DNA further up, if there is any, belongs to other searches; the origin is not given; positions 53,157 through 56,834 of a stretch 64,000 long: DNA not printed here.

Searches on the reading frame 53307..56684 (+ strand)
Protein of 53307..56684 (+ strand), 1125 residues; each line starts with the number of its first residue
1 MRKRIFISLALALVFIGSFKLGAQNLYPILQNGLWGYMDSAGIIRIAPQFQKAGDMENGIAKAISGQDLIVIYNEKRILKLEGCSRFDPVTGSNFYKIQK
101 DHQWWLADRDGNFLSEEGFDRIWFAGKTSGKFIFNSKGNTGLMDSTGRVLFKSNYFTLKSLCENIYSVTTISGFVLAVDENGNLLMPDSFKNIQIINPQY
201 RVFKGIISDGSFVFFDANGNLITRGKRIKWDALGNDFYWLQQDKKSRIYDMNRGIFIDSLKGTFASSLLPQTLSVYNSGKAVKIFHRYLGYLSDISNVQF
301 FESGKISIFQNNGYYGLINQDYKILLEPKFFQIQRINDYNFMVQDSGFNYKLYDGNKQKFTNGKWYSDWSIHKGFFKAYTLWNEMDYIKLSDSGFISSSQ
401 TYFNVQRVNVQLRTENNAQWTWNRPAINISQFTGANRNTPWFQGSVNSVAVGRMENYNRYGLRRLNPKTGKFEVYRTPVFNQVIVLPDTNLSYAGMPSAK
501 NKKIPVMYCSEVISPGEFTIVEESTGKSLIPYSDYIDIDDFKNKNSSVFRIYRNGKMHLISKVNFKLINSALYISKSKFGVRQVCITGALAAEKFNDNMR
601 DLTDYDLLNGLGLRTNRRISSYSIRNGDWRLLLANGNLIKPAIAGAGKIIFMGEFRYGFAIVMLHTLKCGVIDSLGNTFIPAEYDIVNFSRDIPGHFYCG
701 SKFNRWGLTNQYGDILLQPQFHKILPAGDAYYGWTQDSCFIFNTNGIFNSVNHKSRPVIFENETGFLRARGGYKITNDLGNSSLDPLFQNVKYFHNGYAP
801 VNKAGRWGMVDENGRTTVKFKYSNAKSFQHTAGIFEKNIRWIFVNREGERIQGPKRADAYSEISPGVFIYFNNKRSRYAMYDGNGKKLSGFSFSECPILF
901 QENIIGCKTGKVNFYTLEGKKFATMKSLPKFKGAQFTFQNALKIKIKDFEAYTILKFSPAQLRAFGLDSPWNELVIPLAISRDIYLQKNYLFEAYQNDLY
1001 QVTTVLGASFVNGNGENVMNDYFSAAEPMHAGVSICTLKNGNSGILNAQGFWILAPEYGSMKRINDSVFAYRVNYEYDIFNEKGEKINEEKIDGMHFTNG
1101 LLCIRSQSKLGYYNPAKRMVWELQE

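Call 44: search_protein_families(library=pfam, proteins=[window:53307-56684:+], max_evalue=0.00001)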
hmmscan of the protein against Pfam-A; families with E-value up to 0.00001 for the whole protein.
window:53307-56684:+ (1125 aa): 1 family
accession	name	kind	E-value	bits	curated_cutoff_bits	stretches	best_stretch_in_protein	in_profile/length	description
PF14903.11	WG_beta_rep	-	5.5e-17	61.9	25.6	0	35-62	1-28/35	WG containing repeat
